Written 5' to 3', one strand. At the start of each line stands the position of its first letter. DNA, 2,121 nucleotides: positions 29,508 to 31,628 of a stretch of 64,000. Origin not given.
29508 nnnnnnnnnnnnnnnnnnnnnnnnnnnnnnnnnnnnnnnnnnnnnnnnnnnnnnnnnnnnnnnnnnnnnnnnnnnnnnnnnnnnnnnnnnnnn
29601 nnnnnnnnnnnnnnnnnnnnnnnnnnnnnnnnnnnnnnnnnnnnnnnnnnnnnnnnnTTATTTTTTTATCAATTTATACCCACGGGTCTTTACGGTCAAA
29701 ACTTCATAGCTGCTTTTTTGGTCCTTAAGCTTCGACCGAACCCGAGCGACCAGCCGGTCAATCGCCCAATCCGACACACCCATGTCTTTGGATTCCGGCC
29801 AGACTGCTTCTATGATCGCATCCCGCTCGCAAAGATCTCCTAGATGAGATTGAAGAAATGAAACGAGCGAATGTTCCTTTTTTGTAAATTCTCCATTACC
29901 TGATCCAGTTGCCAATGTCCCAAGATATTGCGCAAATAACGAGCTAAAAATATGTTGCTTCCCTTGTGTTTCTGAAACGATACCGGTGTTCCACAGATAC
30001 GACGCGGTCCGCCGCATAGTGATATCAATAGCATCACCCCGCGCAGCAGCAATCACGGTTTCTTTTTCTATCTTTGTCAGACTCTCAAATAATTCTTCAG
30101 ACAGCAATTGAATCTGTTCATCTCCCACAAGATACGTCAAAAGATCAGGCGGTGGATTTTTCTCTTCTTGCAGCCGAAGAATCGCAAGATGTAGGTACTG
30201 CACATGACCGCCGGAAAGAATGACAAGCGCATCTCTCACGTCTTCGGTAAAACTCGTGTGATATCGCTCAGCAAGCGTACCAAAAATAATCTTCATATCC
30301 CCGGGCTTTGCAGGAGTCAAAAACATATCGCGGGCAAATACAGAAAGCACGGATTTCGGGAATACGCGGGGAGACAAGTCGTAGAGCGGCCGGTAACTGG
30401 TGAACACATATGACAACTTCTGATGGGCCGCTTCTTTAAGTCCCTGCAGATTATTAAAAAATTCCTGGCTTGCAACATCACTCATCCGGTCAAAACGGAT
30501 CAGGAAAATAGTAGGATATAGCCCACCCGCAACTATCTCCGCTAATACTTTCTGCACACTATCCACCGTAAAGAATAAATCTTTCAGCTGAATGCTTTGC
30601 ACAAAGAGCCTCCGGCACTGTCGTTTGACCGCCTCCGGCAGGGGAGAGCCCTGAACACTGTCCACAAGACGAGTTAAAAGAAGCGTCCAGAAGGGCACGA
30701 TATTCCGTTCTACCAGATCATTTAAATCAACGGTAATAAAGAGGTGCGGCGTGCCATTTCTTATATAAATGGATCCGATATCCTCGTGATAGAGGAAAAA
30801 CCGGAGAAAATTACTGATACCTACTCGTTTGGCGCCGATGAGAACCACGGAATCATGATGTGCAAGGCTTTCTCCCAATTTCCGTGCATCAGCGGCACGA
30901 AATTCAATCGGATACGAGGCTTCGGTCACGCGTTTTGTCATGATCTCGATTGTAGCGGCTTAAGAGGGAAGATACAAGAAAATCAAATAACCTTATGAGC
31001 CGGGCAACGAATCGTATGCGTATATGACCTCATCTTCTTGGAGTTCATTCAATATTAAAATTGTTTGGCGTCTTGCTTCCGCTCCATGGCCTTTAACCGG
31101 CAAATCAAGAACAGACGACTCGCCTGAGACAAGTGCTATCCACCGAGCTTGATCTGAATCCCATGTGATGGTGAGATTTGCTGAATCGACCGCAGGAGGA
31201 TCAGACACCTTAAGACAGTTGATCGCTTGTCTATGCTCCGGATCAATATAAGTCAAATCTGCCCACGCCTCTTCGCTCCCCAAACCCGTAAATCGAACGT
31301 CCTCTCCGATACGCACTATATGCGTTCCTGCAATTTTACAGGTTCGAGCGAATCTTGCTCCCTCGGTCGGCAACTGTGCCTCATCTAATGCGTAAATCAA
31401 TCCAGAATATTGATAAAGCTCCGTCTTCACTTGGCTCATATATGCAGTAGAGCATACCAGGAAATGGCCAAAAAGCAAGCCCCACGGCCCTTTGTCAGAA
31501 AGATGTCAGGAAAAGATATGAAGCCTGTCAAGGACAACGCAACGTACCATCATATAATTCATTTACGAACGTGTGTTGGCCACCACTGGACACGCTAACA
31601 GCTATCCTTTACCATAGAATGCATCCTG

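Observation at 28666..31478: Operon of a hypothetical protein, a P-loop plus OmpR-wHTH regulator and a divergent D-Ala-D-Ala-ligase-family ATP-grasp enzyme, away from any mur/cell-wall genes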

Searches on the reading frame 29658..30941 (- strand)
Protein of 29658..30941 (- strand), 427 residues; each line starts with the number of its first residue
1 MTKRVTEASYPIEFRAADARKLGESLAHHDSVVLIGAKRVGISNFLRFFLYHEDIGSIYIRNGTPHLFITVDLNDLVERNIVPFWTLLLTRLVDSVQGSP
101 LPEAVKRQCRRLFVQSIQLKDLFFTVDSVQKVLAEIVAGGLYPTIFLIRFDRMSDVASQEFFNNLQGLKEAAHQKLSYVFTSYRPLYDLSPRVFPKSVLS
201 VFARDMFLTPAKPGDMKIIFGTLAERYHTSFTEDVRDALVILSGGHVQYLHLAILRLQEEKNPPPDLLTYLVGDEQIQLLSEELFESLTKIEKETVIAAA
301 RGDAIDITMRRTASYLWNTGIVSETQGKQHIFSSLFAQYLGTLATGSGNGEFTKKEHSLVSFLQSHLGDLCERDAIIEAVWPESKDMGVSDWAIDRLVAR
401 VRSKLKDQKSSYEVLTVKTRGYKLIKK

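Call 3: search_protein_families(library=pfam, proteins=[window:29658-30941:-], max_evalue=0.01)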
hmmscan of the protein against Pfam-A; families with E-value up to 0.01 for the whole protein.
window:29658-30941:- (427 aa): 1 family
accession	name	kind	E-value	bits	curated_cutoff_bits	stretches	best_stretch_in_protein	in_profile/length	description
PF00486.34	Trans_reg_C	-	8.8e-13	48.6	26.2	1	351-424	5-77/77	Transcriptional regulatory protein, C terminal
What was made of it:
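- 29658..30941 (-): Regulator of 427 aa: an AAA+/ORC-like N-terminal part with a deviant Walker A, plus an OmpR-type wHTH. It is translationally coupled to the ligase in this genome. Pfam Trans_reg_C, 8.8e-13, residues 351-424 (call 3).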

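Call 4: search_protein_families(library=ncbifam, proteins=[window:29658-30941:-], max_evalue=0.01)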
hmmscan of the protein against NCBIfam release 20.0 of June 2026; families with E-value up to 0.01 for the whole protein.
window:29658-30941:- (427 aa): 14 families
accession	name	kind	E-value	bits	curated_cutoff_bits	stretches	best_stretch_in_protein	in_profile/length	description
NF053854.1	RespRegPhoBBctds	equivalog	4.6e-07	29.4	270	1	351-422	155-222/225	two-component system response regulator PhoB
NF045944.1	ResRegRpaBCyano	equivalog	1.1e-06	28.1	330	1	352-423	154-226/229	response regulator transcription factor RpaB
TIGR01387.1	cztR_silR_copR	subfamily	7.8e-06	25.7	279.2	1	350-424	146-218/218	heavy metal response regulator transcription factor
TIGR02154.1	PhoB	equivalog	1.4e-05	24.5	296.2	1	352-424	155-225/226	phosphate regulon transcriptional regulator PhoB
NF051850.1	RespRegRprY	equivalog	1.9e-05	24.2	370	1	330-426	135-228/234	response regulator transcription factor RprY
NF007540.1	PRK10153.1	equivalog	5.9e-05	22.1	400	1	359-426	36-102/516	lysine decarboxylation/transport transcriptional activator CadC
NF007346.1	PRK09836.1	equivalog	0.00012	21.9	420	1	351-424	150-221/227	copper/silver response regulator transcription factor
NF009037.0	PRK12370.1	equivalog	0.00014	20.4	589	1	325-424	9-105/553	HilA/EilA family virulence transcriptional regulator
NF007977.0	PRK10701.1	equivalog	0.00024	20.7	330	1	356-424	166-233/241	two-component system response regulator RstA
NF040534.1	resp_reg_YycF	equivalog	0.00034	19.9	340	1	351-422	155-225/231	response regulator YycF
NF045914.1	RespRegNblR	equivalog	0.00042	20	300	1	351-424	154-225/228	response regulator transcription factor NblR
NF041734.1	resp_reg_RppA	equivalog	0.00051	19.5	250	1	351-424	156-227/229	two-component system response regulator RppA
NF008567.0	PRK11517.1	equivalog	0.00087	18.7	353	1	352-425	148-219/223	response regulator transcription factor HprR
NF008199.0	PRK10955.1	equivalog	0.0041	17.1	341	1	351-425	156-229/232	envelope stress response regulator transcription factor CpxR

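Call 37: search_protein_families(library=padloc, proteins=[window:29658-30941:-], max_evalue=0.01)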
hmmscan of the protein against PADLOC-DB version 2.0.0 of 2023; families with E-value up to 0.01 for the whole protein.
window:29658-30941:- (427 aa): 0 families

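Call 38: find_homologous_proteins(query=window:29658-30941:-)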
Query window:29658-30941:- (427 aa): 1572 proteins with E <= 0.001 among 8000 candidates; the best 120 are listed.
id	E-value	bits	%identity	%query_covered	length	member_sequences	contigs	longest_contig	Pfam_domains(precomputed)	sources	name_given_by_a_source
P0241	8.5e-281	949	100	100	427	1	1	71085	PF00486.35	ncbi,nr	ncbi:helix-turn-helix domain-containing protein [Candidatus Gottesmanbacteria bacterium]|nr:helix-tu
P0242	2.3e-238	809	86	100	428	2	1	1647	PF00486.35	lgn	-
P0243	1.9e-225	766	82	100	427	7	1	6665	PF00486.35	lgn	-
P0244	9.5e-199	679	71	100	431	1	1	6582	PF00486.35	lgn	-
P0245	1.2e-193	662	70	100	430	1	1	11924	PF00486.35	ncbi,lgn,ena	ncbi:MAG: helix-turn-helix domain-containing protein [Patescibacteria group bacterium]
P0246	9.0e-176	603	66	99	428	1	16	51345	PF00486.35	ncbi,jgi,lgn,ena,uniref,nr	ncbi:hypothetical protein A3A64_01275 [Candidatus Gottesmanbacteria bacterium RIFCSPLOWO2_01_FULL_48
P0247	5.8e-172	590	64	100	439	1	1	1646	PF00486.35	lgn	-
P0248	1.8e-168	579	63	100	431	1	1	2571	PF00486.35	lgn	-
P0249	2.7e-168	578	63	99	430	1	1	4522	PF00486.35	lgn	-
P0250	3.7e-168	578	63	99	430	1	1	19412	PF00486.35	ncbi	-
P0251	1.0e-166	573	63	99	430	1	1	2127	PF00486.35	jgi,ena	-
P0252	3.0e-166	571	62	99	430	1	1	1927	PF00486.35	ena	-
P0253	8.1e-165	567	62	99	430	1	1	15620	PF00486.35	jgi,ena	-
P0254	2.4e-163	562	62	99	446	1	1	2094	PF00486.35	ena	-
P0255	2.9e-163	562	60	99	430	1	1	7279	PF00486.35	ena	-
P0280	7.8e-154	531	60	99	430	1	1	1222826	PF00486.35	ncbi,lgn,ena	-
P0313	4.6e-141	489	55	99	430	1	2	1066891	PF00486.35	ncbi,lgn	-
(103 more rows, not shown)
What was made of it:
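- The regulator family is Microgenomates-wide, with 1572 hits including Levybacteria (call 38).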

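Call 39: find_encoding_contigs(protein=P0313, flank=8000, max_places=2)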
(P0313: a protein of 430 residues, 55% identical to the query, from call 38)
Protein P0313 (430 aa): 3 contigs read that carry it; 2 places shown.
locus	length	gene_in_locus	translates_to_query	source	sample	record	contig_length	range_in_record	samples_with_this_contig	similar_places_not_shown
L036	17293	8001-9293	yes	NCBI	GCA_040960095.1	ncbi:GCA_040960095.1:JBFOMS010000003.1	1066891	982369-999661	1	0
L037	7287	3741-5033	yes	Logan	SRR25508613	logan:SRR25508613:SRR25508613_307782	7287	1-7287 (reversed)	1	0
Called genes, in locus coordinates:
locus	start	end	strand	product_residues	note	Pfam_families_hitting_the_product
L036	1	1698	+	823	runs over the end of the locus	-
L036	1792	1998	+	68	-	PF00584:SecE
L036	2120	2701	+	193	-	PF02357:NusG, PF00467:KOW (weak)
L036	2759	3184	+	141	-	PF03946:Ribosomal_L11_N, PF00298:Ribosomal_L11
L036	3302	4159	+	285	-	PF00687:Ribosomal_L1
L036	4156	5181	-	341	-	PF03727:Hexokinase_2 (weak)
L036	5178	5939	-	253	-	PF00459:Inositol_P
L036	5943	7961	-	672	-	-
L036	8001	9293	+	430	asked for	PF00486:Trans_reg_C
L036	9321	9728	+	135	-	PF00072:Response_reg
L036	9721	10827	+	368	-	-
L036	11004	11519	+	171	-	PF00466:Ribosomal_L10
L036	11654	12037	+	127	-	PF16320:Ribosomal_L12_N, PF00542:Ribosomal_L12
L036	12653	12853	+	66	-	PF12728:HTH_17, PF13411:MerR_1, PF00376:MerR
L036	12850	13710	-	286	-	PF16268:DUF4921 (faint), PF16285:DUF4931_N (weak)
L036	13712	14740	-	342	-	PF01467:CTP_transf_like, PF04019:DUF359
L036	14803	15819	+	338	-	PF13672:PP2C_2 (faint)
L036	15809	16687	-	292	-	PF00923:TAL_FSA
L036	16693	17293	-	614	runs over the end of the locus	PF00456:Transketolase_N, PF13292:DXP_synthase_N (weak), PF00676:E1_dh (weak), PF02779:Transket_pyr, PF02780:Transketolase_C, PF17147:PFOR_II (faint)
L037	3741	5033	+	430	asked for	PF00486:Trans_reg_C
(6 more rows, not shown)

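Call 40: find_encoding_contigs(protein=P0280, flank=8000, max_places=2)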
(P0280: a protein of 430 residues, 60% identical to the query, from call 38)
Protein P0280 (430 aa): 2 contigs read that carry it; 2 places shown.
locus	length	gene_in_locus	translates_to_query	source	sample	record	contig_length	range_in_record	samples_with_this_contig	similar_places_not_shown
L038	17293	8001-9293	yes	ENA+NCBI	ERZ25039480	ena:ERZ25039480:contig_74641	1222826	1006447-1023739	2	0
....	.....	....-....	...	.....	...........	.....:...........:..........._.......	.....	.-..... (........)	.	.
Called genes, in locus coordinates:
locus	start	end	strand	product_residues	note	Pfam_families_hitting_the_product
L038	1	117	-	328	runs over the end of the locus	PF01263:Aldose_epim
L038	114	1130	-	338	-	PF01087:GalP_UDP_transf, PF02744:GalP_UDP_tr_C, PF11969:DcpS_C (weak)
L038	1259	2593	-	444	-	PF10509:GalKase_gal_bdg, PF00288:GHMP_kinases_N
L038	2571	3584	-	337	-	PF00294:PfkB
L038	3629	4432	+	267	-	PF01791:DeoC, PF09863:DUF2090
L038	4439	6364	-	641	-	-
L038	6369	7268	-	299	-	PF00370:FGGY_N (weak), PF02782:FGGY_C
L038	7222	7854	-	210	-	PF00370:FGGY_N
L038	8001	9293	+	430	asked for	PF00486:Trans_reg_C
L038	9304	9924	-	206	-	PF03412:Peptidase_C39, PF13529:Peptidase_C39_2, PF21646:ACTMAP-like_C (faint)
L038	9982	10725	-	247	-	PF04402:SIMPL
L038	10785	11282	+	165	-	-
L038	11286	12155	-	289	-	PF00763:THF_DHG_CYH, PF02882:THF_DHG_CYH_C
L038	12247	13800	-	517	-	PF00521:DNA_topoisoIV, PF03989:DNA_gyraseA_C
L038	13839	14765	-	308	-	PF00521:DNA_topoisoIV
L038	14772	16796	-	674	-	PF03030:H_PPase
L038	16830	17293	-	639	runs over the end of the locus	PF02518:HATPase_c, PF00204:DNA_gyraseB, PF01751:Toprim, PF00986:DNA_gyraseB_C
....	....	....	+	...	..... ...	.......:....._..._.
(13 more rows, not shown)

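Call 41: find_encoding_contigs(protein=P0246, flank=8000, max_places=2)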
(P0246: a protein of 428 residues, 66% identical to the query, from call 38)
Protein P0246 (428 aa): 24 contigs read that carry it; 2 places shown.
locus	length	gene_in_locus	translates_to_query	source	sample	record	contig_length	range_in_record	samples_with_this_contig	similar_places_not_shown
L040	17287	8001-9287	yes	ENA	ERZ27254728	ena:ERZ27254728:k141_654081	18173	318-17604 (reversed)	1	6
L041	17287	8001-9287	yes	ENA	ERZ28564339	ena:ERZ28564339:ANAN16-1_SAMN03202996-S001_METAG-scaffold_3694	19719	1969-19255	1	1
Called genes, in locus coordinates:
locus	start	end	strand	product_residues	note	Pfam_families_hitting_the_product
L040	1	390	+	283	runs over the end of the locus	-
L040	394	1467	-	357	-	PF00349:Hexokinase_1 (weak), PF03727:Hexokinase_2 (weak)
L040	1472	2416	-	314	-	PF00294:PfkB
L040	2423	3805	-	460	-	PF00232:Glyco_hydro_1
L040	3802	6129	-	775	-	PF06202:GDE_C (weak), PF17389:Bac_rhamnosid6H (weak), PF22422:MGH1-like_GH, PF01204:Trehalase, PF03200:Glyco_hydro_63, PF00349:Hexokinase_1 (weak), PF03727:Hexokinase_2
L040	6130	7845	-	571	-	-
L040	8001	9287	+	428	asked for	PF00486:Trans_reg_C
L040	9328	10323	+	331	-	PF07478:Dala_Dala_lig_C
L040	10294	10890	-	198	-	PF03412:Peptidase_C39, PF13529:Peptidase_C39_2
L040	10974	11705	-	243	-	PF04402:SIMPL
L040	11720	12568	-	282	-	PF00763:THF_DHG_CYH, PF02882:THF_DHG_CYH_C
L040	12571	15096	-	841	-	PF00521:DNA_topoisoIV, PF03989:DNA_gyraseA_C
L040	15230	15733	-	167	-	PF00719:Pyrophosphatase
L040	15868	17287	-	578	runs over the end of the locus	?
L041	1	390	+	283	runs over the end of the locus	-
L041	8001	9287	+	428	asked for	PF00486:Trans_reg_C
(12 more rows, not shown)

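Call 47: search_protein_families(library=pfam, proteins=[window:29658-30941:-], max_evalue=10)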
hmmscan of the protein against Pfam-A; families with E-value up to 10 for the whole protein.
window:29658-30941:- (427 aa): 2 families
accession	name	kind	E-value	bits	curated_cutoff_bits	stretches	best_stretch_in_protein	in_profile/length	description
PF00486.34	Trans_reg_C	-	8.8e-13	48.6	26.2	1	351-424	5-77/77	Transcriptional regulatory protein, C terminal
PF14516.12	AAA_35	-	0.019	14.2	27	1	222-340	208-329/331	AAA-like domain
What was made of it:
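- On AAA+/Arch_ATPase-like P-loop NTPases (for the 427-aa protein): The AAA_35 Pfam hit reaches only E=0.019 (call 47).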

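Call 60: predict_structure(alignment_id=A2)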
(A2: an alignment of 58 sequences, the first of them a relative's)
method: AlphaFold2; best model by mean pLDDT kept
length: 427 residues; sequences in the alignment: 58
mean_pLDDT: 91.8   pTM: 0.82
mean pLDDT of the five models: 91.8, 91.8, 91.0, 90.5, 90.2
residues with pLDDT >= 90: 331; 70-90: 79; 50-70: 13; < 50: 4
segments of 3 or more residues with pLDDT < 50: none
pLDDT, mean of each block of 10 residues (from residue 1): 79 97 97 88 89 95 94 87 96 98 98 95 97 98 97 92 96 96 94 92 94 96 94 96 95 92 90 89 90 96 95 96 94 96 68 88 96 90 72 80 87 87 94
secondary structure, 60 per line:
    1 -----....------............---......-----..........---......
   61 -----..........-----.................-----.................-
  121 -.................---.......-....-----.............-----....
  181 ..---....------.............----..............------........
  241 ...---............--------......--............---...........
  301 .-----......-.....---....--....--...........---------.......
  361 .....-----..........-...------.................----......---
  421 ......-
elements in order: H6-9 H16-27 E31-36 H42-51 H55-60 E66-72 H81-97 H103-119 H122-138 E142-148 H150-153 H159-171 E177-182 H186-189 H196-202 E203-208 H213-226 H233-243 H247-258 H267-272 H275-286 H290-301 H307-312 H314-318 E322-325 E328-331 H334-344 H354-365 H373-380 H391-407 E412-417 E421-426
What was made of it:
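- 29658..30941 (-): AF2 model with pLDDT 91.8 (call 60).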

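Call 65: fold_search(model_id=the predicted structure, library=pdb)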
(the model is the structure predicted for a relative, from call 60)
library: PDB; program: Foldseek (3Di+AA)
matches with E <= 10: 1362; with E <= 0.001: 148
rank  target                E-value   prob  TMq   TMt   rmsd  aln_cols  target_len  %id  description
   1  2qen                  6.0e-08  1.00  0.47  0.56   6.7       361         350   17  The walker-type atpase paby2304 of pyrococcus abyssi (released 2008-07-01)
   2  1w5t_A                1.4e-07  1.00  0.38  0.41  10.7       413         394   12  Structure of the Aeropyrum Pernix ORC2 protein (ADPNP-ADP complexes) (released 2004-10-05)
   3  4xgc_E                2.4e-06  1.00  0.39  0.41  15.0       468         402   13  Crystal structure of the eukaryotic origin recognition complex (released 2015-04-01)
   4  7jk6_D                3.4e-06  1.00  0.33  0.32  17.0       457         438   15  Structure of Drosophila ORC in the active conformation (released 2020-09-09)
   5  1fnn_A                4.2e-06  1.00  0.37  0.41  11.3       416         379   13  CRYSTAL STRUCTURE OF CDC6P FROM PYROBACULUM AEROPHILUM (released 2000-10-04)
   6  1w5t_C                6.8e-06  1.00  0.42  0.45  14.2       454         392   13  Structure of the Aeropyrum Pernix ORC2 protein (ADPNP-ADP complexes) (released 2004-10-05)
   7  8glu_F                7.1e-06  1.00  0.38  0.40   7.3       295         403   15  CryoEM structure of TnsC(1-503) bound to TnsD(1-318) from E.coli Tn7 (released 2024-07-31)
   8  7jpp_E                7.1e-06  1.00  0.37  0.39  16.6       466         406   12  ORC-O2WH: Human Origin Recognition Complex (ORC) with dynamic/unresolved ORC1 AAA+ domain (released 2020-09-09)
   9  1w5s_A                1.1e-05  1.00  0.41  0.44  10.9       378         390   13  Structure of the Aeropyrum Pernix ORC2 protein (ADP form) (released 2004-10-05)
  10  5ujm_E                1.1e-05  1.00  0.36  0.41  18.8       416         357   14  Structure of the active form of human Origin Recognition Complex and its ATPase motor module (released 2017-02-08)
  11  2fna_A                1.2e-05  1.00  0.45  0.52   6.6       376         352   14  Crystal structure of an archaeal aaa+ atpase (sso1545) from sulfolobus solfataricus p2 at 2.00 A resolution (released 2006-02-07)
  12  2qby_A                1.3e-05  1.00  0.39  0.44  10.9       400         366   12  Crystal structure of a heterodimer of Cdc6/Orc1 initiators bound to origin DNA (from S. solfataricus) (released 2007-09-11)
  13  5uj7_C                1.3e-05  1.00  0.36  0.38  16.7       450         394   11  Structure of the active form of human Origin Recognition Complex ATPase motor module, complex subunitS 1, 4, 5 (released 2017-02-08)
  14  2v1u_A                1.5e-05  1.00  0.40  0.43  11.5       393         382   13  STRUCTURE OF THE AEROPYRUM PERNIX ORC1 PROTEIN IN COMPLEX WITH DNA (released 2007-09-18)
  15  1w5s_B                1.5e-05  1.00  0.40  0.43  10.7       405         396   11  Structure of the Aeropyrum Pernix ORC2 protein (ADP form) (released 2004-10-05)
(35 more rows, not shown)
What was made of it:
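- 29658..30941 (-): Foldseek best matches are PAB2304 (2qen), Orc/Cdc6 proteins and SSO1545 (call 65).
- On OmpR/PhoB response regulators (for the 427-aa protein): The N-terminal part has an AAA+/ORC-like fold (call 65).
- On AAA+/Arch_ATPase-like P-loop NTPases (for the 427-aa protein): The fold matches 2qen, 2fna and Orc/Cdc6 proteins (call 65).
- Checked: The regulator's 'P-loop' is an AAA+/ORC-like fold (calls 60, 65).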

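Call 87: search_protein_families(library=pfam, proteins=[L040:6130-7845:-, L036:5943-7961:-, L038:4439-6364:-], max_evalue=0.01)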
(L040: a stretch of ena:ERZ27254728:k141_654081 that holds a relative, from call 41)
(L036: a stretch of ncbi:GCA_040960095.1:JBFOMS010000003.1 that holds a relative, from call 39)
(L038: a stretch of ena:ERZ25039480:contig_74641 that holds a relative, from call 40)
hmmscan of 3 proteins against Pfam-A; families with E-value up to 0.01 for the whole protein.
L040:6130-7845:- (571 aa): 0 families

L036:5943-7961:- (672 aa): 0 families

L038:4439-6364:- (641 aa): 0 families

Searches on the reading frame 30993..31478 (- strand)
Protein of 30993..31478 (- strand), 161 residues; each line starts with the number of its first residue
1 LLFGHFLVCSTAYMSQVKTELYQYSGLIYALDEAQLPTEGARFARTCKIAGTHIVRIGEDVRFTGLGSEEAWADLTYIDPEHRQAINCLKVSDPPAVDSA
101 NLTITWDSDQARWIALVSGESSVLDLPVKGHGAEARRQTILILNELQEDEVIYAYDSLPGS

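Call 3: search_protein_families(library=pfam, proteins=[window:30993-31478:-], max_evalue=0.01)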
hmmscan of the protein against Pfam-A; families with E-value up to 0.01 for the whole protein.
window:30993-31478:- (161 aa): 0 families

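Call 4: search_protein_families(library=ncbifam, proteins=[window:30993-31478:-], max_evalue=0.01)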
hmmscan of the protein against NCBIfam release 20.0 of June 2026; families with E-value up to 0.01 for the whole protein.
window:30993-31478:- (161 aa): 0 families

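Call 37: search_protein_families(library=padloc, proteins=[window:30993-31478:-], max_evalue=0.01)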
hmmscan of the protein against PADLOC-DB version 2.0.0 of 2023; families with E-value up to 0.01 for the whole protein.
window:30993-31478:- (161 aa): 0 families

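Call 47: search_protein_families(library=pfam, proteins=[window:30993-31478:-], max_evalue=10)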
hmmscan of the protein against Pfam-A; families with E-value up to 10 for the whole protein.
window:30993-31478:- (161 aa): 0 families
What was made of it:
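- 30993..31478 (-): Orphan ORF: 161 aa from the TTG start, or 148 aa from the ATG at 31439 as NCBI annotates it (HY948_00250). It lies in the enlarged intergenic region between the regulator and the divergent 572-aa gene. No Pfam, NCBIfam or PADLOC hit (calls 3, 4, 37, 47).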
